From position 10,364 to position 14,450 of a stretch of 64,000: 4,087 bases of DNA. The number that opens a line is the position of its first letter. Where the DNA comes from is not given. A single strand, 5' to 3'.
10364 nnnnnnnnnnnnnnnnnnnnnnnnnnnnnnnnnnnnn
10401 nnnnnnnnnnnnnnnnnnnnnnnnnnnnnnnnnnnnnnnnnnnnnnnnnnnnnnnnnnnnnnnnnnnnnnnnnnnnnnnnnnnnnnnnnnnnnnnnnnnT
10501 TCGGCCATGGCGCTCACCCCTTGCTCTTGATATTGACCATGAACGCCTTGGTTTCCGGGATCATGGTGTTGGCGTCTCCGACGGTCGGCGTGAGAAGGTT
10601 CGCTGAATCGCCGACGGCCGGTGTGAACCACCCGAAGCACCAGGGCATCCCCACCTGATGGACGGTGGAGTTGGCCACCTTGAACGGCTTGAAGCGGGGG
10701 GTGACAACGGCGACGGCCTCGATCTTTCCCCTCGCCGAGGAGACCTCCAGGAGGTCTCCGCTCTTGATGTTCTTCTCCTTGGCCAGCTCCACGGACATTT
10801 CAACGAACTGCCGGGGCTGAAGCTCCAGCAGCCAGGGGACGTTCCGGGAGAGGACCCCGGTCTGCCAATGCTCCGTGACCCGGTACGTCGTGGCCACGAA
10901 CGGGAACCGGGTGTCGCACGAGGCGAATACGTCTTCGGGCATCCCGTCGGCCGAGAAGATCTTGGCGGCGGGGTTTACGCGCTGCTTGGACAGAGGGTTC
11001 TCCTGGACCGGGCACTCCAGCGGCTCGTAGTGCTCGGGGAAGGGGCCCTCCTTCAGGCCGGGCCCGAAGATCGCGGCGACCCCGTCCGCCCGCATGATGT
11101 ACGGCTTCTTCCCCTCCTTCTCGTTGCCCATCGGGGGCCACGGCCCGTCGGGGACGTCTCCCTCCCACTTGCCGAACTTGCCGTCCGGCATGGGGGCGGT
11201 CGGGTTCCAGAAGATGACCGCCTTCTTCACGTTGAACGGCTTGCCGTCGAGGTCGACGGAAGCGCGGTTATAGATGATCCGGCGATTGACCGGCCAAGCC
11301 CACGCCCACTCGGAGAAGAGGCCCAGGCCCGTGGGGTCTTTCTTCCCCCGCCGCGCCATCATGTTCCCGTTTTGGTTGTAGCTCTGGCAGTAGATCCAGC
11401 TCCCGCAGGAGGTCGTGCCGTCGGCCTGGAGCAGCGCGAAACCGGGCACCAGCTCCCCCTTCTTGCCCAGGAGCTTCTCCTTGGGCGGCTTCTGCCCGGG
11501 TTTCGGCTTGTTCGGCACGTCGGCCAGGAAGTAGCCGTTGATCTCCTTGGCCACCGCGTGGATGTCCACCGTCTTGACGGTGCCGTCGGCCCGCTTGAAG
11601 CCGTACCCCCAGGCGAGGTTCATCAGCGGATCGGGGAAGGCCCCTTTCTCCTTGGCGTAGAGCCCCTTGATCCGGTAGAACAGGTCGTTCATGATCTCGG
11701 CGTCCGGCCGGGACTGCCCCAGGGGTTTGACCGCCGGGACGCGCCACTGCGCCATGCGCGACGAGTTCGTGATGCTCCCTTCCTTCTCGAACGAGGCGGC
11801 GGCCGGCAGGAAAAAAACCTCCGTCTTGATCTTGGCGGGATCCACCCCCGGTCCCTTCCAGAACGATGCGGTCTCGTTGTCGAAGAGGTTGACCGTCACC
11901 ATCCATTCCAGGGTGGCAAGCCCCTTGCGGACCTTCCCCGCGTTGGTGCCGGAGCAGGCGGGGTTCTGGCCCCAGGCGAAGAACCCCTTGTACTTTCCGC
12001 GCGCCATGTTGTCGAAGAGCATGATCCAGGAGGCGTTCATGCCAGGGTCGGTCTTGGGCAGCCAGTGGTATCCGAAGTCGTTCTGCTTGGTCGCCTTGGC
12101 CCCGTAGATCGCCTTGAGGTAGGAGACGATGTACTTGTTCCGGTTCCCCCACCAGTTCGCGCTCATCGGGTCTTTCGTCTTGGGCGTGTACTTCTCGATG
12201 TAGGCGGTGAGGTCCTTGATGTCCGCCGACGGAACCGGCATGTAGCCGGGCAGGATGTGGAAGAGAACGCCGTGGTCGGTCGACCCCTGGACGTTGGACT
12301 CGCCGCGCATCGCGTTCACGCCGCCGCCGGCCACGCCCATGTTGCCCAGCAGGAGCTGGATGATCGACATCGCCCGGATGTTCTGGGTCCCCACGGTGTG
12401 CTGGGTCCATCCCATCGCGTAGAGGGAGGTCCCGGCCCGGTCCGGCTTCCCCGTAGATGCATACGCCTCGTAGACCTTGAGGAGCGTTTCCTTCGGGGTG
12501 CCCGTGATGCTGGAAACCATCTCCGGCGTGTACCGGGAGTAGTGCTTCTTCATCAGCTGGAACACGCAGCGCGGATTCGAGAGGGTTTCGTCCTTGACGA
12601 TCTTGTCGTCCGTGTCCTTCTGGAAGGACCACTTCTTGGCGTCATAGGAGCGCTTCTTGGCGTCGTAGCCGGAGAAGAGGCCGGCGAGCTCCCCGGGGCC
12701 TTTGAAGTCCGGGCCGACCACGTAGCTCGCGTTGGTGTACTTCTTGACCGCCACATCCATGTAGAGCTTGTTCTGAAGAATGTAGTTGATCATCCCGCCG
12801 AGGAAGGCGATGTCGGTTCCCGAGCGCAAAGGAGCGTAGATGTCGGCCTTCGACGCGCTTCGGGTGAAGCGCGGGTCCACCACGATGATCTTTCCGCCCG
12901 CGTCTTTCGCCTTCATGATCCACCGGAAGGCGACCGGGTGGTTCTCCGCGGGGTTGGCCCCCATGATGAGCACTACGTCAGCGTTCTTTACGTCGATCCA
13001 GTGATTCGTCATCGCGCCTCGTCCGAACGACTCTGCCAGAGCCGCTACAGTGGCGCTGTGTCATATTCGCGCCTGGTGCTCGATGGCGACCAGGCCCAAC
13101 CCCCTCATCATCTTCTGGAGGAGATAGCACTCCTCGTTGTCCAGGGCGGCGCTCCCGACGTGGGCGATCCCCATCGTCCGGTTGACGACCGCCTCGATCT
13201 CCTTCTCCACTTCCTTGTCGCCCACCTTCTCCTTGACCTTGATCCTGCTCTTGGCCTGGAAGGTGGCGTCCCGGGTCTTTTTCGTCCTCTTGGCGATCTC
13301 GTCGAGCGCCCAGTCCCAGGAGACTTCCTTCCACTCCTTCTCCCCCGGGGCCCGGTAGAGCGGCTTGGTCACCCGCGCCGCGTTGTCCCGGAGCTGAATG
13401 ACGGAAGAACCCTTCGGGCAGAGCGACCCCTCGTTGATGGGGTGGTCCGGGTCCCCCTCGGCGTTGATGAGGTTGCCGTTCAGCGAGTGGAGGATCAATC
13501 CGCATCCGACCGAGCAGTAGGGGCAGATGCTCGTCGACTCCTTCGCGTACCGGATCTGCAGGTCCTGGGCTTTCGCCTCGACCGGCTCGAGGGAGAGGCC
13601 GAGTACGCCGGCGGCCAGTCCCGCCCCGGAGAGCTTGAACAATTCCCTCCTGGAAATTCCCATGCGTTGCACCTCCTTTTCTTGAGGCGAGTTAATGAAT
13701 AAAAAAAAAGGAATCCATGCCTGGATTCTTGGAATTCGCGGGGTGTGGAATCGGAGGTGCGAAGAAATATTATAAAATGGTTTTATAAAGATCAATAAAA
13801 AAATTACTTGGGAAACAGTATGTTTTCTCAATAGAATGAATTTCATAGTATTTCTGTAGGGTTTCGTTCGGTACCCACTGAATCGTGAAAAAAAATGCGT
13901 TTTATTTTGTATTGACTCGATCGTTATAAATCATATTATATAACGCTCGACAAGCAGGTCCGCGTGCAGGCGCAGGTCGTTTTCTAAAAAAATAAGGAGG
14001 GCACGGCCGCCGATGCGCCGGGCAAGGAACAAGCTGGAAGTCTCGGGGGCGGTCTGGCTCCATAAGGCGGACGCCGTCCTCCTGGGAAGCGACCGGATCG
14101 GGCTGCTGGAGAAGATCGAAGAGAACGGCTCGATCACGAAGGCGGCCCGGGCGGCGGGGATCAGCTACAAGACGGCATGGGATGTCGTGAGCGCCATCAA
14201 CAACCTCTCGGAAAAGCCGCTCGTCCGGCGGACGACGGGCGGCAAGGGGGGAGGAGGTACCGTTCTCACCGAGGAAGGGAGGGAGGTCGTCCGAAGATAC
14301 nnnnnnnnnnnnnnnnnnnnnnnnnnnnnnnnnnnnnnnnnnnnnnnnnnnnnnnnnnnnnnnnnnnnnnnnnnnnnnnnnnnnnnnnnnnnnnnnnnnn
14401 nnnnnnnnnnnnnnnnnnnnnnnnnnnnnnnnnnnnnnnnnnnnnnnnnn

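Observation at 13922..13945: ModE-box-like 24-nt palindrome between fdhA and modE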

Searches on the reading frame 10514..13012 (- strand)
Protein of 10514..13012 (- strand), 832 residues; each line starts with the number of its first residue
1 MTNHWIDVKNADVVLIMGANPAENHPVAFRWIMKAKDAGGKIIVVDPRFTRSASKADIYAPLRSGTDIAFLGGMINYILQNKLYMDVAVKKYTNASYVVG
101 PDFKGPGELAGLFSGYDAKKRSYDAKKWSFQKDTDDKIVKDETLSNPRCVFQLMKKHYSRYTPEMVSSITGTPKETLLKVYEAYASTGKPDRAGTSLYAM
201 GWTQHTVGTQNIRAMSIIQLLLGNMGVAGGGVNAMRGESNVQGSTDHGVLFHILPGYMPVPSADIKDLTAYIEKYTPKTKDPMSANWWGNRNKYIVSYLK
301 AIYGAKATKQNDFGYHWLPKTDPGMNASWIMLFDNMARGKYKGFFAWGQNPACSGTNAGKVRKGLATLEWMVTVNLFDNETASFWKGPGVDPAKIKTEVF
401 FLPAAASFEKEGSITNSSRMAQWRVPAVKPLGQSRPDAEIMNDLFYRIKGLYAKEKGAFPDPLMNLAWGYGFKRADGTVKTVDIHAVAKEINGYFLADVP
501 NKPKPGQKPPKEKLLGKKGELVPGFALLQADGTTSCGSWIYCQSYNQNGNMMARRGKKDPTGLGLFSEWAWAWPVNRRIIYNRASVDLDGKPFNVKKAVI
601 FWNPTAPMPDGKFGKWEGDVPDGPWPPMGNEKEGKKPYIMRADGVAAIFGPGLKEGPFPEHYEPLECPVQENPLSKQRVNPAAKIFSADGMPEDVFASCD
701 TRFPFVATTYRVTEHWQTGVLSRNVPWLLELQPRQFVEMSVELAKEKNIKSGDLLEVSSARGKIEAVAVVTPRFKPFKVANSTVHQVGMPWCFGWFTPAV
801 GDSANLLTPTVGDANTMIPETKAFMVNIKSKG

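Call 6: search_protein_families(library=pfam, proteins=[window:10514-13012:-])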
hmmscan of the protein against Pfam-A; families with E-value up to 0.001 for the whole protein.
window:10514-13012:- (832 aa): 2 families
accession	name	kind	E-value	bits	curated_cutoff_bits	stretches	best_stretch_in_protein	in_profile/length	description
PF00384.28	Molybdopterin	-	9.8e-26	91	24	1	2-444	99-350/353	Molybdopterin oxidoreductase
PF01568.27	Molydop_binding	-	5.7e-16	59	26.8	1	705-823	1-108/110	Molydopterin dinucleotide binding domain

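Call 7: search_protein_families(library=ncbifam, proteins=[window:10514-13012:-])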
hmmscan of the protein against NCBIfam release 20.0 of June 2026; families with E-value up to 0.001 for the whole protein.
window:10514-13012:- (832 aa): 24 families
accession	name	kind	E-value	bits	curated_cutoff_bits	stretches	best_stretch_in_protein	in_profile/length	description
TIGR01553.1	formate-DH-alph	equivalog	0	1100.3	814.2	1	1-829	212-1008/1009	formate dehydrogenase-N subunit alpha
NF041513.1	formate_DH_Act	exception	1.2e-236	788.2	1400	2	137-830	374-1048/1067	formate dehydrogenase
TIGR01591.1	Fdh-alpha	equivalog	2.7e-79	267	666.25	4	150-265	240-351/672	formate dehydrogenase subunit alpha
NF047855.1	AssmNtatRedNasC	equivalog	3.1e-46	158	1100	4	1-94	171-264/708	assimilatory nitrate reductase catalytic subunit NasC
NF010055.0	PRK13532.1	equivalog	4.2e-31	108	904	2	7-268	203-443/830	nitrate reductase catalytic subunit NapA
TIGR01706.1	NAPA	equivalog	3.8e-30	104.9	930.55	2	7-273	203-448/830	periplasmic nitrate reductase subunit alpha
TIGR01701.1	Fdhalpha-like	subfamily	3.8e-27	94.8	582.15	1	7-250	195-404/744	FdhF/YdeP family oxidoreductase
TIGR03479.1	DMSO_red_II_alp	subfamily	3.7e-26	91.5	984.75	2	147-457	384-651/913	molybdopterin-dependent oxidoreductase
TIGR02166.1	dmsA_ynfE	subfamily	5.7e-22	77.6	777.7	2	6-241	207-407/794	DMSO/selenate family reductase complex A subunit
NF012032.0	PRK15488.1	equivalog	4.7e-20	71.2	694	1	6-94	192-282/759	thiosulfate reductase PhsA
NF041323.1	Nitr_red_NasA_Halo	equivalog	5.1e-19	68.3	1000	1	6-83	148-226/673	assimilatory nitrate reductase NasA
NF041885.1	selenate_YnfE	exception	2.4e-16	58.7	1675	1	3-92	211-305/805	selenate/tellurate reductase subunit YnfE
NF011566.1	PRK14990.1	exception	8.1e-15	53.9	1600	2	5-92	226-318/814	dimethylsulfoxide reductase subunit A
TIGR02693.1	arsenite_ox_L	equivalog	1.1e-14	53.4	359.05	1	689-778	679-768/806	arsenate reductase (azurin) large subunit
NF041884.1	selenate_YnfF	exception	3.5e-14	51.6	1650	1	6-92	207-298/798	selenate/tellurate reductase subunit YnfF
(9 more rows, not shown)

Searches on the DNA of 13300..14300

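Call 3: search_rna_families(source=window, start=13300, end=14300, threshold=evalue, max_evalue=10, show_alignments=3)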
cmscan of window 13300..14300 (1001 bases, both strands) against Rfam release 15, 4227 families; matches with E-value up to 10: 6.
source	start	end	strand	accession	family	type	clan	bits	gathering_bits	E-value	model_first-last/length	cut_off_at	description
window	13726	13889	+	RF03828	MIR831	Gene; miRNA;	-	19.4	100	0.33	1-181/181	no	MIR831 microRNA precursor family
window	13852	13954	+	RF02048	STnc30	Gene; sRNA;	-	16.7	120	7.8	1-132/132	no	Salmonella enterica conserved region STnc30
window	13460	13514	+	RF01150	sR11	Gene; snRNA; snoRNA; CD-box;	-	16.6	39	2.3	1-57/57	no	Small nucleolar RNA sR11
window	13985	14090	-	RF02491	Gl_U1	Gene; snRNA; splicing;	CL00005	14.7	100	1.7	1-121/121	no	Giardia U1 spliceosomal RNA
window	13583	13620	+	RF02806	PyrR208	Gene; snRNA; snoRNA; HACA-box;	-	13.9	64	7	1-60/60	no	Pyrobaculum sRNA 208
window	13460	13511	+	RF01119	sR32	Gene; snRNA; snoRNA; CD-box;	-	11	40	4.3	1-57/57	no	Small nucleolar RNA sR32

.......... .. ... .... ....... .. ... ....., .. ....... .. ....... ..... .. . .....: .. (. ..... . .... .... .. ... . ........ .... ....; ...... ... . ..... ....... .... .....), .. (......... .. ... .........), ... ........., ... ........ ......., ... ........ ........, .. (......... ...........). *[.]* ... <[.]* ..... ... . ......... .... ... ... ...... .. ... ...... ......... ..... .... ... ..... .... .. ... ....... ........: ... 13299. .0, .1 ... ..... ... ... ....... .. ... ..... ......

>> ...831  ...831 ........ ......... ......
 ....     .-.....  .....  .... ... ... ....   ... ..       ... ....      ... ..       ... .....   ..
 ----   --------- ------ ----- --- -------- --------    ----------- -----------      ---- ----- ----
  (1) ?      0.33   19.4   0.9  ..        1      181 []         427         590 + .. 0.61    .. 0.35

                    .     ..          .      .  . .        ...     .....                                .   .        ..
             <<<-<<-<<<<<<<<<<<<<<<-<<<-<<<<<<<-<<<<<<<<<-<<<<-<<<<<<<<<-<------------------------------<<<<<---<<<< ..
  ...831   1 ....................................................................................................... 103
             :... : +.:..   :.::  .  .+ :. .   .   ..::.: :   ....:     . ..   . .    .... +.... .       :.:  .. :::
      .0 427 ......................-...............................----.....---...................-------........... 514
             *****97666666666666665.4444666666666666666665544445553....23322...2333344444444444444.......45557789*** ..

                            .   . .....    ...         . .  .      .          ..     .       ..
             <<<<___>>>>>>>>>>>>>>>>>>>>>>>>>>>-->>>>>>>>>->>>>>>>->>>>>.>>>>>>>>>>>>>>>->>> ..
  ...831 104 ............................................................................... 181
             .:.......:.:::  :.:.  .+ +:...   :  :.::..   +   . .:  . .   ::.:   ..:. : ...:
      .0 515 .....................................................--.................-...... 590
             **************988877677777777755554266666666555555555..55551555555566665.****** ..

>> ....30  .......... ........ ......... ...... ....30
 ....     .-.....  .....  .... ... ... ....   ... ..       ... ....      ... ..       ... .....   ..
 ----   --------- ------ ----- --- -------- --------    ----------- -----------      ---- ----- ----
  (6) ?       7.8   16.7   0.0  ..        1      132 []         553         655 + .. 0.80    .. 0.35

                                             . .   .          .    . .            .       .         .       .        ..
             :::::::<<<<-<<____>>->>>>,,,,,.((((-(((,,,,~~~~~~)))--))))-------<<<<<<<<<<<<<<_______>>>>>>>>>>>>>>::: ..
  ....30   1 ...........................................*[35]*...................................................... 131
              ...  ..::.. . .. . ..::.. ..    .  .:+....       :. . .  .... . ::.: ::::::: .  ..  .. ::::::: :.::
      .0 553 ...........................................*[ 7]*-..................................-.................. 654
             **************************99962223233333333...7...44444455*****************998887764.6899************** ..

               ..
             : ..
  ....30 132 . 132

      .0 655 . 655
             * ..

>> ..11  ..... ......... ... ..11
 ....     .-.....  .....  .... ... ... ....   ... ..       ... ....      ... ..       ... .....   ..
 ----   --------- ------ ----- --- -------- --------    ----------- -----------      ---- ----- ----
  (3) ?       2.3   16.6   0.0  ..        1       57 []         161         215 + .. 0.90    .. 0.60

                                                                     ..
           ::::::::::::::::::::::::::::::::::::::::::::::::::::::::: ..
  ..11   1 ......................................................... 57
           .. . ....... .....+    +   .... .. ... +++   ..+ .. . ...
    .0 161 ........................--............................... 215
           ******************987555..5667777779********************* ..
